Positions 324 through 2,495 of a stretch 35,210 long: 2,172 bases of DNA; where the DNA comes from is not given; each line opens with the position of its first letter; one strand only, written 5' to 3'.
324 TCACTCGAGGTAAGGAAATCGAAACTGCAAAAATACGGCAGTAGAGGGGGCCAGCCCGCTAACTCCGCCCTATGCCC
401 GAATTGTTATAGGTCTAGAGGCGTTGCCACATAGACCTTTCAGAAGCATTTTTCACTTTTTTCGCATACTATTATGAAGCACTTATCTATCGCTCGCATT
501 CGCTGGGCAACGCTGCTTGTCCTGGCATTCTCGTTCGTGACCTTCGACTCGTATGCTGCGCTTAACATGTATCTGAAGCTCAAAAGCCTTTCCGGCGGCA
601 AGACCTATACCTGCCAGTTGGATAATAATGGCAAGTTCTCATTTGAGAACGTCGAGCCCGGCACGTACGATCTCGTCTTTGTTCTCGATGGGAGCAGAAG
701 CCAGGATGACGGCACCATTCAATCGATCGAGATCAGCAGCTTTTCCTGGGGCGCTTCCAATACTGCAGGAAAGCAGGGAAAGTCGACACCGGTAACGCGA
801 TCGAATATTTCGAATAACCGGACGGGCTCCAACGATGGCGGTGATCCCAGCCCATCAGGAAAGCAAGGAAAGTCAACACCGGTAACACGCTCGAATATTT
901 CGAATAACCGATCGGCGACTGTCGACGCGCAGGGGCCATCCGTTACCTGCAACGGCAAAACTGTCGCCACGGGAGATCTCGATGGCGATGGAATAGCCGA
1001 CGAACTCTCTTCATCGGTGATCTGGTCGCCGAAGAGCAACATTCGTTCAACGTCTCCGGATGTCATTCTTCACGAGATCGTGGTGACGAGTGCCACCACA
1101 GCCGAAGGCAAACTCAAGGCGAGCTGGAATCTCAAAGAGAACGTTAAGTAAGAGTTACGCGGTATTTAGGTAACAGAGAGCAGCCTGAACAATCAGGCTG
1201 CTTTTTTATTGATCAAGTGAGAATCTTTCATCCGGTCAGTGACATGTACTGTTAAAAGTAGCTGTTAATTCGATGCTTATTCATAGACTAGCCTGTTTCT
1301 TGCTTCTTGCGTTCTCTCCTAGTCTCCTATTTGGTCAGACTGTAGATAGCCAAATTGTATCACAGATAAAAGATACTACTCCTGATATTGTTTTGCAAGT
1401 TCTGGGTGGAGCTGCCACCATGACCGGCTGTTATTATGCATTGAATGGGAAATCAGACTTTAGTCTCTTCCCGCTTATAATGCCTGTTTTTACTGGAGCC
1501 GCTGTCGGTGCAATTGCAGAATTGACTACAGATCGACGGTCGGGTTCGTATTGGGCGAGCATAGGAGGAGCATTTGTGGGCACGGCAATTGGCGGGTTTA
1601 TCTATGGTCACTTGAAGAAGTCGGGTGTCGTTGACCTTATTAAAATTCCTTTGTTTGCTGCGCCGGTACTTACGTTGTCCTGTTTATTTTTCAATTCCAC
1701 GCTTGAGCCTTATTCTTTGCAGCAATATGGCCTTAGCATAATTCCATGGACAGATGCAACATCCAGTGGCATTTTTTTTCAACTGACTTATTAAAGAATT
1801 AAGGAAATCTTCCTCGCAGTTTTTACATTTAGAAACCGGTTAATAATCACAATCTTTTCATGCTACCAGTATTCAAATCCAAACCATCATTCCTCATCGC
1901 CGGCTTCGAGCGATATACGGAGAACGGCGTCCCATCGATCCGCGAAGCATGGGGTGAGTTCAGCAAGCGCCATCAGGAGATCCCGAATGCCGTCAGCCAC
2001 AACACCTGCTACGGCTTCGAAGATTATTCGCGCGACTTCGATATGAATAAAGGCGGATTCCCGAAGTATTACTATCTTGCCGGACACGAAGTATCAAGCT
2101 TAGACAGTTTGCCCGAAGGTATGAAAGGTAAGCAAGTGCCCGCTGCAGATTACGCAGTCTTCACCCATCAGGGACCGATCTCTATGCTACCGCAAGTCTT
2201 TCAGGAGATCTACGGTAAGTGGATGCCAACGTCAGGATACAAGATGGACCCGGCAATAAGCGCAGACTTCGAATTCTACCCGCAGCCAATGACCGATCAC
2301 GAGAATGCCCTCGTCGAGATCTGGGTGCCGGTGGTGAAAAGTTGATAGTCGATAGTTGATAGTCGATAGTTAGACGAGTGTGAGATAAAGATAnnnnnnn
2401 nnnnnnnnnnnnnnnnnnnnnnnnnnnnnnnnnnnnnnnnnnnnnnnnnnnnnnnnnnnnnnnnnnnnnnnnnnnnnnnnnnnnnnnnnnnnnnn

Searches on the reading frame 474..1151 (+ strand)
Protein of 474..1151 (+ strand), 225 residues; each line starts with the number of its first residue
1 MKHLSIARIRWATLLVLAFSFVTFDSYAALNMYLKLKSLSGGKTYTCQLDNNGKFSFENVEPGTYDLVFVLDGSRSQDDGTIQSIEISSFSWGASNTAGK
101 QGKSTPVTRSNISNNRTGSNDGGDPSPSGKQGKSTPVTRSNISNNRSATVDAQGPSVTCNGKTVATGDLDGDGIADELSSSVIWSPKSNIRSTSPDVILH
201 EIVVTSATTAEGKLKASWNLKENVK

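Call 4: search_protein_families(library=pfam, proteins=[window:474-1151:+], max_evalue=0.01)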
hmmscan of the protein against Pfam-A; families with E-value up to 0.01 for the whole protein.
window:474-1151:+ (225 aa): 5 families
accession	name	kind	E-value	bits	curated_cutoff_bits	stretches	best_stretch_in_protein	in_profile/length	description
PF13620.12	CarboxypepD_reg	-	1.9e-05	25.4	32.3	1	36-79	21-64/82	Carboxypeptidase regulatory-like domain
PF14686.12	fn3_3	-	0.00014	22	24.4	1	43-68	25-50/75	Polysaccharide lyase family 4, domain II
PF24025.1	Ig_DR_A0283-like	-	0.0011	19.7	27.1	1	31-69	23-62/102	DR_A0283-like, Ig-like domain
PF17210.9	SdrD_B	-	0.0014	19.2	29.7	1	33-72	28-67/112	SdrD B-like domain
PF01839.29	FG-GAP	-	0.0028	17.9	22.1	1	161-176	2-17/37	FG-GAP repeat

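Call 64: search_protein_families(library=padloc, alignment_id=A4, max_evalue=0.001)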
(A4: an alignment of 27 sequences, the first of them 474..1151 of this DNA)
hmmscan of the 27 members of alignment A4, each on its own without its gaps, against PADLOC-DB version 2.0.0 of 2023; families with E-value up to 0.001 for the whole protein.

A. member 1, window:474-1151:+ (225 aa): 0 families

B. families by the number of members that match (of 27 scanned): 13 families
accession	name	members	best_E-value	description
PDLC03014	subtilase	1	4.4e-19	-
PDLC02926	HTH_VI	1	1.2e-10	-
PDLC03665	Control_protein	1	8.4e-08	control protein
PDLC03953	RmrA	1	2.3e-07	-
PDLC04775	PDC-M69A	1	1.2e-05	-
PDLC02198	IetS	1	1.5e-05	-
PDLC04142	capH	1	2.2e-05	capH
PDLC04133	mad1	1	3.8e-05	mads_1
PDLC03954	RmrA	1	4.5e-05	-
PDLC03664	Control_protein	1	5.2e-05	control protein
PDLC03947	RmrA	1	0.00047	-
PDLC03946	RmrA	1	0.00048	-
PDLC03949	RmrA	1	0.00052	-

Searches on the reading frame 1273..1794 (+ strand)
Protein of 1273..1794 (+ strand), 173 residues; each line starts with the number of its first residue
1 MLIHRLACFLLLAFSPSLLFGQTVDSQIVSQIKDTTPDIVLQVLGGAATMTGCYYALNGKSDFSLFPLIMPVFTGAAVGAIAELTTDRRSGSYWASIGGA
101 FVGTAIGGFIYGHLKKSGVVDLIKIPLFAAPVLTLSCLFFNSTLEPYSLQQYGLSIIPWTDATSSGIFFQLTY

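Call 4: search_protein_families(library=pfam, proteins=[window:1273-1794:+], max_evalue=0.01)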
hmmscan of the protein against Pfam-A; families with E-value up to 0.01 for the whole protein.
window:1273-1794:+ (173 aa): 1 family
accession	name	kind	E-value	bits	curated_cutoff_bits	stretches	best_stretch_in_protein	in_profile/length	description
PF05433.20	Rick_17kDa_Anti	-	0.004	17.5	24.2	1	74-110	5-42/43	Glycine zipper 2TM domain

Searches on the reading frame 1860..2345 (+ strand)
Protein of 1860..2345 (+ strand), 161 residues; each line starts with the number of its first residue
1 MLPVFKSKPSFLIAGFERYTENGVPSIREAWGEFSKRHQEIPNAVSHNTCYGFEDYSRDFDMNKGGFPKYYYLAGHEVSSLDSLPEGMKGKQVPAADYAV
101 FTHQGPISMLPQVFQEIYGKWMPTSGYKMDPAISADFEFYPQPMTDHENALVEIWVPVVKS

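Call 4: search_protein_families(library=pfam, proteins=[window:1860-2345:+], max_evalue=0.01)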
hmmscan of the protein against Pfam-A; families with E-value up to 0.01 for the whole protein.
window:1860-2345:+ (161 aa): 2 families
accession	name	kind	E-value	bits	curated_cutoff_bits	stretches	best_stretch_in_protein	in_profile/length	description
PF14526.11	Cass2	-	3.8e-24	86.1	27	1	7-158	4-150/150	Integron-associated effector binding protein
PF06445.20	GyrI-like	-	2e-23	83.8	26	1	3-158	3-154/155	GyrI-like small molecule binding domain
